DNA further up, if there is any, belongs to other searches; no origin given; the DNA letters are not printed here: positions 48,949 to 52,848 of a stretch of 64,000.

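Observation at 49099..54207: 1702-aa orphan giant protein: extracellular-looking Cys clusters but no export signal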

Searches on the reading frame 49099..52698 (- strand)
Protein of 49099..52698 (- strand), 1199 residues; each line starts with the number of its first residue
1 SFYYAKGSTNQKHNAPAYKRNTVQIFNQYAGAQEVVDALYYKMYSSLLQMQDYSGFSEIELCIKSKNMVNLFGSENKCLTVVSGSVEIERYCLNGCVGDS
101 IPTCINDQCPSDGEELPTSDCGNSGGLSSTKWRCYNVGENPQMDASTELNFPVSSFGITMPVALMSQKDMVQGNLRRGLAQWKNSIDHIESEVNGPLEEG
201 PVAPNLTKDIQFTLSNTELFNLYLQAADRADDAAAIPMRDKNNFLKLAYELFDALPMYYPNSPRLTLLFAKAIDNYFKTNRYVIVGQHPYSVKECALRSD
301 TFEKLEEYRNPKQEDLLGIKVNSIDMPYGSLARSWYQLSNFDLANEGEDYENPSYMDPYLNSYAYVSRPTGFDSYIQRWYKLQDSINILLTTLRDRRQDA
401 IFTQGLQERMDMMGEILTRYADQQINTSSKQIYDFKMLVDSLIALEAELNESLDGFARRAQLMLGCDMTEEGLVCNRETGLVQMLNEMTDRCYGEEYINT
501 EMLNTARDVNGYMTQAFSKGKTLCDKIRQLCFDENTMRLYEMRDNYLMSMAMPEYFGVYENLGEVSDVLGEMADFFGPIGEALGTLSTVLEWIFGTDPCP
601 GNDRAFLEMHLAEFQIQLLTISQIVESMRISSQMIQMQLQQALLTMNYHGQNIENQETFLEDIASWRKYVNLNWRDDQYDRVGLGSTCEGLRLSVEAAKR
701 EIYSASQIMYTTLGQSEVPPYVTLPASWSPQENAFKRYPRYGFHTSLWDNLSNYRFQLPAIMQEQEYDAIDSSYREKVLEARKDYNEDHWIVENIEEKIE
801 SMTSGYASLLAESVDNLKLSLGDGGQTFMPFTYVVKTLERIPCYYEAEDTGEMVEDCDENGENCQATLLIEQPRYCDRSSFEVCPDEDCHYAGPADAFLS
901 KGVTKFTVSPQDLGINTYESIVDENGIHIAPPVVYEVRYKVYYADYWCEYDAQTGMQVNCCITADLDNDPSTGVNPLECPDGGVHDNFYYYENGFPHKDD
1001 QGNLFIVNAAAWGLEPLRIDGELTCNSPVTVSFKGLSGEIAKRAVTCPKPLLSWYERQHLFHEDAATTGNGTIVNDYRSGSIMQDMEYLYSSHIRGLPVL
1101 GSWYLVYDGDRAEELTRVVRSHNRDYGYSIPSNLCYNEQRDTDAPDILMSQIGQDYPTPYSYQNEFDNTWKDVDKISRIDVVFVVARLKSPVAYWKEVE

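Call 36: search_protein_representatives(protein=window:49099-52698:-)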
Query: 1199 residues. Proteins with E-value up to 0.001 (for the whole library): 5; up to 1e-10: 3; up to 1e-30: 2. The best 5 are listed.
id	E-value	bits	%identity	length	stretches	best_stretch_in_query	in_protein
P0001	0.0e+00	2817.2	100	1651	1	1-1199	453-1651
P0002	1.3e-196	672.5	37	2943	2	356-1199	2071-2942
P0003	1.5e-21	92.7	30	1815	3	874-1136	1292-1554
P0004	7.9e-06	40.6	35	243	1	1044-1195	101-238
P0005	4.9e-04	34.7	28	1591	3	573-751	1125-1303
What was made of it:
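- On The unnamed P0002/P0003/P0005 family: E-values of 1e-196, 1.5e-21, 8e-6 and 5e-4 against the whole library (call 36).
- Family: phmmer over 1.84 billion representatives gave P0002 at E 1e-196, P0003 at 1.5e-21, P0004 at 8e-6 and P0005 at 5e-4 (call 36).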

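Call 40: find_encoding_contigs(protein=P0002, flank=10000, max_places=3)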
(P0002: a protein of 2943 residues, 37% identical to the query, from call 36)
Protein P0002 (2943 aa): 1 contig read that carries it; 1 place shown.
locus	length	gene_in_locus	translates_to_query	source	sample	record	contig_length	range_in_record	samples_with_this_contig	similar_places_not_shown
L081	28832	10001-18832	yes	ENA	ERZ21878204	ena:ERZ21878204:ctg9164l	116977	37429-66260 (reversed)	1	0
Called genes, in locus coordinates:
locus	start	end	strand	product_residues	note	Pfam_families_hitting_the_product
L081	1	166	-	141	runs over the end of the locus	-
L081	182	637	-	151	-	-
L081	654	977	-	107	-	-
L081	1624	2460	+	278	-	PF00589:Phage_integrase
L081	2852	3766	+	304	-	PF13495:Phage_int_SAM_4 (faint), PF00589:Phage_integrase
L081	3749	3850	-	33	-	-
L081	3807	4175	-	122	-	PF01797:Y1_Tnp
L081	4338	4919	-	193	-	PF01844:HNH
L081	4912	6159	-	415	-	PF02463:SMC_N (weak), PF13175:AAA_15, PF13476:AAA_23, PF13514:AAA_27 (weak), PF13555:AAA_29 (weak), PF13175:AAA_15, PF13304:AAA_21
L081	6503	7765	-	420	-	PF07603:Lcl_C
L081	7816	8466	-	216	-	-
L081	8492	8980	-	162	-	-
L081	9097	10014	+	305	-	PF02899:Phage_int_SAM_1, PF13495:Phage_int_SAM_4 (weak), PF00589:Phage_integrase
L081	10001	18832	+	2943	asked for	PF00526:Dicty_CTDC (weak), PF01839:FG-GAP (faint)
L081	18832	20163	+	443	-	-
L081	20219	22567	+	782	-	PF03781:FGE-sulfatase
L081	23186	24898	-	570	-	-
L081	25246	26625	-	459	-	PF01235:Na_Ala_symp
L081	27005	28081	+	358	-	PF00871:Acetate_kinase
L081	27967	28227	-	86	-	-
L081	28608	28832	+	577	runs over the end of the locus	PF02776:TPP_enzyme_N, PF00205:TPP_enzyme_M, PF02775:TPP_enzyme_C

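Call 41: find_encoding_contigs(protein=P0005, flank=10000, max_places=3)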
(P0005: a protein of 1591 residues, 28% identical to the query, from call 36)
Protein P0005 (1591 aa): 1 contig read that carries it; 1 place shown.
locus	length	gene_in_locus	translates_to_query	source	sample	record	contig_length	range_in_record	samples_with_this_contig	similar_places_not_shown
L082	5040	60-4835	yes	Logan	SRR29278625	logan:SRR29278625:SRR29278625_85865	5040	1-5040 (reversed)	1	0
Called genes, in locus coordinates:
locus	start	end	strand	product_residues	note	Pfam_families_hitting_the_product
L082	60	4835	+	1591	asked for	-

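Call 42: find_encoding_contigs(protein=P0003, flank=10000, max_places=3)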
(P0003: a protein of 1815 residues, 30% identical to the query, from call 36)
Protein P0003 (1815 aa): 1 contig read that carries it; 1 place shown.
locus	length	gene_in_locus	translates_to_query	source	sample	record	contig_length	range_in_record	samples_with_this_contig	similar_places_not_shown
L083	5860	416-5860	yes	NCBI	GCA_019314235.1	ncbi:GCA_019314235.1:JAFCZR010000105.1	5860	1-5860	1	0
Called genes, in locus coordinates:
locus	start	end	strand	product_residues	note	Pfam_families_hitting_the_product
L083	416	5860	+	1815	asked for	PF07705:CARDB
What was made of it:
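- On The unnamed P0002/P0003/P0005 family: The contigs of P0003 and P0005 are too short to tell (calls 41, 42).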

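Call 57: search_protein_families(library=pfam, proteins=[P0002, P0003, P0005, L081:18832-20163:+, L081:20219-22567:+, L081:23186-24898:-, L081:6503-7765:-, L081:7816-8466:-], max_evalue=0.01)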
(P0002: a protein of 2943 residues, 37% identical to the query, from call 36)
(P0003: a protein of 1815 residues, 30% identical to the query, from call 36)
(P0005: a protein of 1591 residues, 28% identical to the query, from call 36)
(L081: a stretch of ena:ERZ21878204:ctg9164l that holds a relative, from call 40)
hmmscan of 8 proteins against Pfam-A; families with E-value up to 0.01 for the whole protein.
P0002 (2943 aa): 2 families
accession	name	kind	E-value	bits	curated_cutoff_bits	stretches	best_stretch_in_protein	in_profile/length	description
PF00526.23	Dicty_CTDC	-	3e-07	30.5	27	1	416-437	1-22/24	Dictyostelium (slime mold) repeat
PF01839.29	FG-GAP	-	1.4e-05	25.3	22.1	1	675-701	6-33/37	FG-GAP repeat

P0003 (1815 aa): 1 family
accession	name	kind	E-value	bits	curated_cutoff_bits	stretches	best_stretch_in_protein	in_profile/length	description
PF07705.17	CARDB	-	6e-16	58.9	22.7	1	1608-1713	3-99/101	CARDB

P0005 (1591 aa): 0 families

L081:18832-20163:+ (443 aa): 0 families

L081:20219-22567:+ (782 aa): 1 family
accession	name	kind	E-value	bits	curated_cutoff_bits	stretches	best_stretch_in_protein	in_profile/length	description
PF03781.23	FGE-sulfatase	-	2.5e-25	90.1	23.3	1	502-774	31-255/255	Sulfatase-modifying factor enzyme 1-like domain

L081:23186-24898:- (570 aa): 0 families

L081:6503-7765:- (420 aa): 1 family
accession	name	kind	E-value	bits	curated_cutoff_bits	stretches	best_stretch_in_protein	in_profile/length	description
PF07603.17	Lcl_C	-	4.4e-33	114.5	34.9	2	113-265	1-117/117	Lcl C-terminal domain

L081:7816-8466:- (216 aa): 1 family
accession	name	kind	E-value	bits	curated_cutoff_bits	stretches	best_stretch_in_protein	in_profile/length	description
PF04706.18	Dickkopf_N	-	0.0095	16.7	25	1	51-97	2-46/51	Dickkopf N-terminal cysteine-rich region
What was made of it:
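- P0003 also ends with an extracellular CARDB domain, E 6e-16 (call 57).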

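Call 69: predict_structure(alignment_id=A4)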
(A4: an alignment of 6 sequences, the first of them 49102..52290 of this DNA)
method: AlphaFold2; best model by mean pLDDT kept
length: 1063 residues; sequences in the alignment: 6
mean_pLDDT: 36.5   pTM: 0.30
mean pLDDT of the five models: 36.5, 35.3, 34.1, 33.1, 32.7
residues with pLDDT >= 90: 0; 70-90: 0; 50-70: 170; < 50: 893
segments of 3 or more residues with pLDDT < 50: 1-278, 284-299, 334-337, 357-362, 408-414, 440-451, 480-509, 533-717, 730-1063
pLDDT, mean of each block of 10 residues (from residue 1): 33 33 31 37 37 32 29 30 34 33 36 34 33 34 29 26 27 26 26 28 27 30 27 32 40 39 41 48 46 44 51 53 52 51 53 53 52 56 62 61 53 50 57 52 47 51 52 52 47 46 48 52 53 44 36 40 38 31 28 24 23 24 28 36 36 35 33 30 29 23 30 46 55 39 30 29 28 28 31 30 40 39 42 35 37 27 25 24 29 28 30 26 26 26 25 26 27 30 31 27 29 33 29 33 31 28 24
secondary structure, 60 per line:
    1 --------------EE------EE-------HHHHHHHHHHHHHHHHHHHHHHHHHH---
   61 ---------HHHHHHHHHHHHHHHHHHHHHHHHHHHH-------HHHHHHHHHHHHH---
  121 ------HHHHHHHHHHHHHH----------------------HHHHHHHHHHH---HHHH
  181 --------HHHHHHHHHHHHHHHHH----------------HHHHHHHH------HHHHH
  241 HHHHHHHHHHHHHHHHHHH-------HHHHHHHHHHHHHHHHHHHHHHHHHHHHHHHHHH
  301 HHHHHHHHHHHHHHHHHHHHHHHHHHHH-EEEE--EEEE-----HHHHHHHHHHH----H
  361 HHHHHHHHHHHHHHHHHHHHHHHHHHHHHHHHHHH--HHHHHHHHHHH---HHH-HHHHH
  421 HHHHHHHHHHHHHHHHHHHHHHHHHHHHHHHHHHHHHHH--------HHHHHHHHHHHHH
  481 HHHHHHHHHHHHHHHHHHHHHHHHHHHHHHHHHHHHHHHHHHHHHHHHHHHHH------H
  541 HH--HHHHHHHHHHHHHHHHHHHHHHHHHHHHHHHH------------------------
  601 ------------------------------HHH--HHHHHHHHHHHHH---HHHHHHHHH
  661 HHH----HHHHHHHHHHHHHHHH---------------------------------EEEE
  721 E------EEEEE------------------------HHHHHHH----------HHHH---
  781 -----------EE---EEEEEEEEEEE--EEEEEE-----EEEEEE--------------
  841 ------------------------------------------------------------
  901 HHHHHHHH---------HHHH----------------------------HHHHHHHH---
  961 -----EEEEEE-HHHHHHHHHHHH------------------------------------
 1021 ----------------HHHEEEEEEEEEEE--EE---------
elements in order (helices of 4 or more, strands of 3 or more residues): H32-57 H70-97 H105-117 H127-140 H163-173 H177-180 H189-205 H222-229 H236-259 H267-328 E330-333 E336-339 H345-355 H360-395 H398-408 H416-459 H468-533 H545-576 H636-648 H652-663 H668-683 E717-721 E728-732 H757-763 H774-777 E797-807 E810-815 E821-826 H901-908 H918-921 H950-957 E966-971 H973-984 E1040-1050
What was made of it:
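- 50239..52194 (-): Long-helix region (giant residues about 672-1323), with helices up to 62-66 residues. It contains conserved C995 and the motifs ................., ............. and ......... AlphaFold2 DSSP, with pLDDT of 50-62 only for giant residues about 940-1170 (call 69).
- Closest known: ClyA-family alpha-pore-forming toxins. Different: The structural model is unreliable (pLDDT 36.5, call 69).
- About 650 residues are helical, with helices of 62-66 residues (call 69).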

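Call 84: fold_search(model_id=the predicted structure, library=pdb)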
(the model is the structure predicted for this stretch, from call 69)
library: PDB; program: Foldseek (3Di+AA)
matches with E <= 10: 899; with E <= 0.001: 0
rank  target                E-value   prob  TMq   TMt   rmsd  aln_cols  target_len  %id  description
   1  4phq_B                5.8e-03  0.89  0.09  0.30  19.9       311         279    9  ClyA CC6/264 ox (6-303) (released 2014-09-24)
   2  7zeu_D                7.2e-03  0.90  0.11  0.27  13.7       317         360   12  Crystal structure of human Clusterin, crystal form II (released 2023-10-11)
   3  4phq_A                8.4e-03  0.69  0.08  0.26  22.3       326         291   12  ClyA CC6/264 ox (6-303) (released 2014-09-24)
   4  2wcd_A                1.0e-02  0.54  0.08  0.21  46.5       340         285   12  Crystal structure of the assembled cytolysin A pore (released 2009-05-05)
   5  1qoy                  1.2e-02  0.82  0.11  0.29  14.2       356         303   11  E.coli Hemolysin E (HlyE, ClyA, SheA) (released 2000-01-23)
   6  2efl                  1.2e-02  0.72  0.09  0.27  46.2       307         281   11  Crystal structure of the EFC domain of formin-binding protein 17 (released 2007-05-29)
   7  4pho_C                1.4e-02  0.72  0.09  0.27  18.8       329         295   10  ClyA CC6/264 ox (2-303) (released 2014-09-24)
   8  8iyj_R4               1.8e-02  0.47  0.09  0.21  59.4       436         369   10  Cryo-EM structure of the 48-nm repeat doublet microtubule from mouse sperm (released 2023-07-05)
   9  5jdo_A                1.9e-02  0.60  0.08  0.26  36.2       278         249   10  T. congolense haptoglobin-haemoglobin receptor in complex with haemoglobin (released 2016-04-27)
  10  8iyj_U5               1.9e-02  0.60  0.09  0.23  51.2       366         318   12  Cryo-EM structure of the 48-nm repeat doublet microtubule from mouse sperm (released 2023-07-05)
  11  4phq_C                2.4e-02  0.44  0.08  0.25  22.9       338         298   10  ClyA CC6/264 ox (6-303) (released 2014-09-24)
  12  7aam_A                2.6e-02  0.75  0.10  0.30  44.3       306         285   14  Crystal structure of the F-BAR domain of PSTIPIP1 bound to the CTH domain of the phosphatase LYP (released 2022-02-23)
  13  2nrj                  2.6e-02  0.75  0.12  0.29  16.9       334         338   12  Crystal Structure of Hemolysin binding component from Bacillus cereus (released 2006-11-14)
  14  8i7o_B3               2.7e-02  0.41  0.09  0.23  55.8       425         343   11  In situ structure of axonemal doublet microtubules in mouse sperm with 16-nm repeat (released 2023-10-11)
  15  9fqr_FA               2.9e-02  0.28  0.08  0.19  45.9       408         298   11  96-nm repeat of axonemal doublet microtubules from bovine sperm (released 2025-03-26)
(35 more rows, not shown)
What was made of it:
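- On ClyA-family alpha-pore-forming toxins: Long helices are predicted and there are weak Foldseek hits (E 0.006-0.1, TM up to 0.30), but the model has pLDDT 36.5 (calls 69, 84).
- Closest known: ClyA-family alpha-pore-forming toxins. Same: They are the top Foldseek matches, though weak (call 84).
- The top Foldseek matches of the low-confidence model include ClyA, Hbl-B, AhlC and SmhB at E 0.006-0.1 (call 84).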
